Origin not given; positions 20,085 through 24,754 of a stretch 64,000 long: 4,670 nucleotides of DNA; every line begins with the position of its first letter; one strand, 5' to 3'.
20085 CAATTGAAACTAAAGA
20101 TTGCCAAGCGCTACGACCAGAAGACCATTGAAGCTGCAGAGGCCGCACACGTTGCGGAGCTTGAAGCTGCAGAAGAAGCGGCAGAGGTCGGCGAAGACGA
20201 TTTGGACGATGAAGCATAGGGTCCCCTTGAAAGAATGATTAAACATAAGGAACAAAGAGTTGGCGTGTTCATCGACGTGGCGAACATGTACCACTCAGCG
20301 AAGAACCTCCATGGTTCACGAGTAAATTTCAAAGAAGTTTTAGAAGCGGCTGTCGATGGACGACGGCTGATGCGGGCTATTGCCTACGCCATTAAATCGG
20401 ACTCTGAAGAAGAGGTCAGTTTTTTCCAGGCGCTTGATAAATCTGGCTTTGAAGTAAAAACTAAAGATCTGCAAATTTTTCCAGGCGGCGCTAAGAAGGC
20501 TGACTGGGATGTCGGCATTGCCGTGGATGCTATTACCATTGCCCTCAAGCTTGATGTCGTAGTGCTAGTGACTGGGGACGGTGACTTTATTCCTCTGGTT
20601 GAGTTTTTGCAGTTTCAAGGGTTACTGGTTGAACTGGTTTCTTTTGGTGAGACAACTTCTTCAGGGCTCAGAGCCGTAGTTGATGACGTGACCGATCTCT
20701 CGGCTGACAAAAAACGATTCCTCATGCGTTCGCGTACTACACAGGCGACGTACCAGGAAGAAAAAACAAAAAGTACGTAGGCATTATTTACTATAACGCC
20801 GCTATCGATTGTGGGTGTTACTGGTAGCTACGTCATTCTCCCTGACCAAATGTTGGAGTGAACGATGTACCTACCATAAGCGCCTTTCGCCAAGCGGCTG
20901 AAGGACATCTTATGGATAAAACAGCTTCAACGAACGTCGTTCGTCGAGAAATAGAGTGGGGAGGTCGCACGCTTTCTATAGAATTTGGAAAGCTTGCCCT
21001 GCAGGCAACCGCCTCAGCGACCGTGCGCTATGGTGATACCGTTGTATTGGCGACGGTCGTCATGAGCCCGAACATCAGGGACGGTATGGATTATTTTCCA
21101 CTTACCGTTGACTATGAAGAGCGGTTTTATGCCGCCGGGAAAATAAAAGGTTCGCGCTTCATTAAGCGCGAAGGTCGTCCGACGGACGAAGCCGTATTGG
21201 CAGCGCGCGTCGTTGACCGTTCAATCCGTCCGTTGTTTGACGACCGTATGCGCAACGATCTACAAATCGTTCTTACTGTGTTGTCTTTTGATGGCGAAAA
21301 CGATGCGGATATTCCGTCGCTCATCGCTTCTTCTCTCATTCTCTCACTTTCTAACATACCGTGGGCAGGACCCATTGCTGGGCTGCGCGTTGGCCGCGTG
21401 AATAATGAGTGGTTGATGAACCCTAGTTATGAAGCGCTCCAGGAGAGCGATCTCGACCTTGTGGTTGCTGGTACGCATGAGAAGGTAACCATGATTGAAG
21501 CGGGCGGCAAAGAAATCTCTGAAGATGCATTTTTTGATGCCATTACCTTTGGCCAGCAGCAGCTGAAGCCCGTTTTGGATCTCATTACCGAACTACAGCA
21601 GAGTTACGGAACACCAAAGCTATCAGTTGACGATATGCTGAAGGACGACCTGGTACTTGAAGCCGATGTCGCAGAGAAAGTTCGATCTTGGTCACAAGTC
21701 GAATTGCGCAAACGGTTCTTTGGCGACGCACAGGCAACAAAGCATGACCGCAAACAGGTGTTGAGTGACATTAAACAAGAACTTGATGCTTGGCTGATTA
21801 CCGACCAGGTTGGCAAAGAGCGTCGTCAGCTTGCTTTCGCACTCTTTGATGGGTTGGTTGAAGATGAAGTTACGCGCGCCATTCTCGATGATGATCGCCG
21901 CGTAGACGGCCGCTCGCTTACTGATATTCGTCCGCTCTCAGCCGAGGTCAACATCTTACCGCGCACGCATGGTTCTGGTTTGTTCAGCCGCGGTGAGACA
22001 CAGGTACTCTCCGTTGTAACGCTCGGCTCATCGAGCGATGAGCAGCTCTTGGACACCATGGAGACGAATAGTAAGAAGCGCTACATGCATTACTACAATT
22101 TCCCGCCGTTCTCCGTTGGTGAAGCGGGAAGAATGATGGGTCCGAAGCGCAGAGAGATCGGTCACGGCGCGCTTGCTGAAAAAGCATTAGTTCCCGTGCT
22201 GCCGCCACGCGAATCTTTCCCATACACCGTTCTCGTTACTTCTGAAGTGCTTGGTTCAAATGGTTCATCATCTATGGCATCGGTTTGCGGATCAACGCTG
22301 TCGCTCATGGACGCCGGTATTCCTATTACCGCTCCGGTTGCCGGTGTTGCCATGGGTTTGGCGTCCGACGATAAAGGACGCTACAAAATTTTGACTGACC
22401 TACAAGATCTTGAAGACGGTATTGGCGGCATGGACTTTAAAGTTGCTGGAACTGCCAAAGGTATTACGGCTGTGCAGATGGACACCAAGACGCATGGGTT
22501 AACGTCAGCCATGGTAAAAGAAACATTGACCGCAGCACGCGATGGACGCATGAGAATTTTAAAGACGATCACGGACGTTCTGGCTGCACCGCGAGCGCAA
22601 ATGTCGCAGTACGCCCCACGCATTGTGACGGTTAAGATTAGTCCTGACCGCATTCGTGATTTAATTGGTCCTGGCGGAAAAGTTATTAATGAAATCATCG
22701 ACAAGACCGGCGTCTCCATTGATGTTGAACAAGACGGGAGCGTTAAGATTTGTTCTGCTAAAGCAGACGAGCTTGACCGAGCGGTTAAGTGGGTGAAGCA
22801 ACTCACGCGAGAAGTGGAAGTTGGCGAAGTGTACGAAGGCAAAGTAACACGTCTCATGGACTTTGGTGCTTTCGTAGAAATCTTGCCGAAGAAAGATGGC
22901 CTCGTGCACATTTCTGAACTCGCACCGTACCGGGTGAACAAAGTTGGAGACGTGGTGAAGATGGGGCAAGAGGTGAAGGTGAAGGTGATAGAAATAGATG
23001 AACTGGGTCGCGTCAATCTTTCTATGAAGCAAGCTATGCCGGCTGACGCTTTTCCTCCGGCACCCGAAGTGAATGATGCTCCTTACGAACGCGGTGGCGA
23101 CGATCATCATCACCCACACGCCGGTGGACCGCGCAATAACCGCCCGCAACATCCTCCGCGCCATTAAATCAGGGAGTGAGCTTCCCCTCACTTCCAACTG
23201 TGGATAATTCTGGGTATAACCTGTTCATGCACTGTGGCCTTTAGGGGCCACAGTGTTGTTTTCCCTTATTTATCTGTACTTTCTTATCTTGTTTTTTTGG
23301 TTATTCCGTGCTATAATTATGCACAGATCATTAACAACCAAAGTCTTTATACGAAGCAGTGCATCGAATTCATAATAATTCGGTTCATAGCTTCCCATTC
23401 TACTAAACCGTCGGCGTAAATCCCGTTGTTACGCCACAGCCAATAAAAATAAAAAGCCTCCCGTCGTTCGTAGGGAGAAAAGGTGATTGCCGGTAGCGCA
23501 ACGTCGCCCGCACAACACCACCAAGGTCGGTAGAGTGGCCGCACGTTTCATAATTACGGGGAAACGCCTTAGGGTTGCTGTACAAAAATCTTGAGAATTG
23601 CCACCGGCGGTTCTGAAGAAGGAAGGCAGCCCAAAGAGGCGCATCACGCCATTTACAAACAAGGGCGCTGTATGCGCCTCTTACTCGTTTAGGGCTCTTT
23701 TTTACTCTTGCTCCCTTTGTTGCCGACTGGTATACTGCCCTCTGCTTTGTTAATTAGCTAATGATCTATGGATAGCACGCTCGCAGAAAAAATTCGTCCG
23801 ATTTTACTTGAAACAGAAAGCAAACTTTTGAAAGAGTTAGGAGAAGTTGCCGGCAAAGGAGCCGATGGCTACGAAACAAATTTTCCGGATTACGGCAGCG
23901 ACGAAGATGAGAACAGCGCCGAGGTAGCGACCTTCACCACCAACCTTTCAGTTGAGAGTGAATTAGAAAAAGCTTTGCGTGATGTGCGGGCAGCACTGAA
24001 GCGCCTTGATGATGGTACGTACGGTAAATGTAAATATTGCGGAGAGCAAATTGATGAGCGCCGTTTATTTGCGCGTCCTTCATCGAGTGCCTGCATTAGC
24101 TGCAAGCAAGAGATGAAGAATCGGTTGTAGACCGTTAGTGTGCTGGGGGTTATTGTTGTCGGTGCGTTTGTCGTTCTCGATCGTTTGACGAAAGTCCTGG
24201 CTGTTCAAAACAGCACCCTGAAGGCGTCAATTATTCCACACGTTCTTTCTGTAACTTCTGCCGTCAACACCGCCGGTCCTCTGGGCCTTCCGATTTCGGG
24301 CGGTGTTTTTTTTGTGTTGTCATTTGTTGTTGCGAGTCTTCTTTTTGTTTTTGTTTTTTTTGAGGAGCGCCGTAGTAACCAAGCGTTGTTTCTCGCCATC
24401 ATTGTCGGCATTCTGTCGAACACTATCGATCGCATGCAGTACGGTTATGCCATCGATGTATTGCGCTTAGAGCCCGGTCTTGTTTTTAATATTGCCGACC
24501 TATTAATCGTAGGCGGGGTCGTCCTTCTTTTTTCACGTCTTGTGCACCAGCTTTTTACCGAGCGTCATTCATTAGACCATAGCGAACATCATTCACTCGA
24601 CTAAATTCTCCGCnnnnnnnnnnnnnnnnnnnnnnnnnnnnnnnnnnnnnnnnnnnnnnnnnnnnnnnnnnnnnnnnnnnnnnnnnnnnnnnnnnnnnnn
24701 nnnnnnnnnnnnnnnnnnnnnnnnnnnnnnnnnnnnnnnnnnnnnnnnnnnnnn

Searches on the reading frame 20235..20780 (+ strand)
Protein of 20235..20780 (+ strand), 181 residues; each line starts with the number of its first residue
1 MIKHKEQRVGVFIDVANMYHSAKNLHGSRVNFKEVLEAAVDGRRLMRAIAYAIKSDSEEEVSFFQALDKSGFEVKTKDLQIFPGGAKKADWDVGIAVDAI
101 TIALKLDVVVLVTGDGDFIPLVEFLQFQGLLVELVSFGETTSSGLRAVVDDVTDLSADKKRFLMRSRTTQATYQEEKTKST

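Call 65: search_protein_families(library=pfam, proteins=[window:20235-20780:+], max_evalue=0.00001)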
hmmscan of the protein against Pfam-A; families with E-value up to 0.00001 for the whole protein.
window:20235-20780:+ (181 aa): 1 family
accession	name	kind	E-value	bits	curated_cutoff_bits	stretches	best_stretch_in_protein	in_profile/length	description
PF01936.24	NYN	-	2.2e-32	113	24.2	1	8-155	1-144/145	NYN domain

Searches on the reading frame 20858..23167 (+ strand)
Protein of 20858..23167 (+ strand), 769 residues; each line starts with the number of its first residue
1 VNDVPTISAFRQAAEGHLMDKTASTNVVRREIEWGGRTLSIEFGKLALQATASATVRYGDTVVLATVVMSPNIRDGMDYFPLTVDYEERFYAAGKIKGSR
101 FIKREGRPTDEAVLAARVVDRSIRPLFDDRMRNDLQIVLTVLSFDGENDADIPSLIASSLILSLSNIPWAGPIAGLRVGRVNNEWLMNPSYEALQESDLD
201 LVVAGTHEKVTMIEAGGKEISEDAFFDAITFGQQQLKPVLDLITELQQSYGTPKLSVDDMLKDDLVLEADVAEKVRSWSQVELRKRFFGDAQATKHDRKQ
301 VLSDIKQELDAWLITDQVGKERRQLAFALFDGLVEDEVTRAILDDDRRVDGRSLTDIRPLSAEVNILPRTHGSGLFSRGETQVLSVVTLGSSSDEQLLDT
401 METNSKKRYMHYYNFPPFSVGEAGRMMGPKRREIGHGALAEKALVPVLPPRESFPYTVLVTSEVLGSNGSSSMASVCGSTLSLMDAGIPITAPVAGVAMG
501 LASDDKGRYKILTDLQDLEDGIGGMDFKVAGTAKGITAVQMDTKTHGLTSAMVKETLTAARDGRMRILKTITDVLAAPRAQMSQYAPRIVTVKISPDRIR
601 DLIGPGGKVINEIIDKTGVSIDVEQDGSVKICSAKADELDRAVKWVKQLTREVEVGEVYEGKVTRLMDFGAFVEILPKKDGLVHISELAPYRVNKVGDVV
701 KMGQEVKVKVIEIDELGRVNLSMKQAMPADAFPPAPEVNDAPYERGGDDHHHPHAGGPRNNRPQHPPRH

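Call 65: search_protein_families(library=pfam, proteins=[window:20858-23167:+], max_evalue=0.00001)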
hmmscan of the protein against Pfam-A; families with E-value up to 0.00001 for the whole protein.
window:20858-23167:+ (769 aa): 4 families
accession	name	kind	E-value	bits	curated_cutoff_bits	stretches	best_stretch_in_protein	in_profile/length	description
PF01138.27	RNase_PH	-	5.2e-49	166.4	25.5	2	36-168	2-130/130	3' exoribonuclease family, domain 1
PF00575.29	S1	-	2.5e-20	73.1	22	1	653-724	2-74/74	S1 RNA binding domain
PF03725.20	RNase_PH_C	-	2.6e-19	69.4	20.8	1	171-234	1-66/67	3' exoribonuclease family, domain 2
PF00013.35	KH_1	-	6.2e-10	39.1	21.5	1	590-646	2-64/66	KH domain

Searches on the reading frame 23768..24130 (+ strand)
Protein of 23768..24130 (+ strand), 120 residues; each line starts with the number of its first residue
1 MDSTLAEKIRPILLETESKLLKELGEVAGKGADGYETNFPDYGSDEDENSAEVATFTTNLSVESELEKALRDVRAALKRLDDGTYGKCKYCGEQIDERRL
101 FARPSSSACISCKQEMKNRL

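Call 65: search_protein_families(library=pfam, proteins=[window:23768-24130:+], max_evalue=0.00001)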
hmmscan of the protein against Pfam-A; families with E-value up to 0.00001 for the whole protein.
window:23768-24130:+ (120 aa): 1 family
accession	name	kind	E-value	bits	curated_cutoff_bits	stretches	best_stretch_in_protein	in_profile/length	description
PF01258.23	zf-dskA_traR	-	3.8e-08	33.6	24.9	1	83-115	1-33/36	Prokaryotic dksA/traR C4-type zinc finger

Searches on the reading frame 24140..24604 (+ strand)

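Call 65: search_protein_families(library=pfam, proteins=[window:24140-24604:+], max_evalue=0.00001)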
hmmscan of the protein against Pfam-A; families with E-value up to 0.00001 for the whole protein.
window:24140-24604:+ (154 aa): 1 family
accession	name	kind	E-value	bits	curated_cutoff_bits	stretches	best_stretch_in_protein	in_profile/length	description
PF01252.23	Peptidase_A8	-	3.1e-19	70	25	1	7-133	2-139/142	Signal peptidase (SPase) II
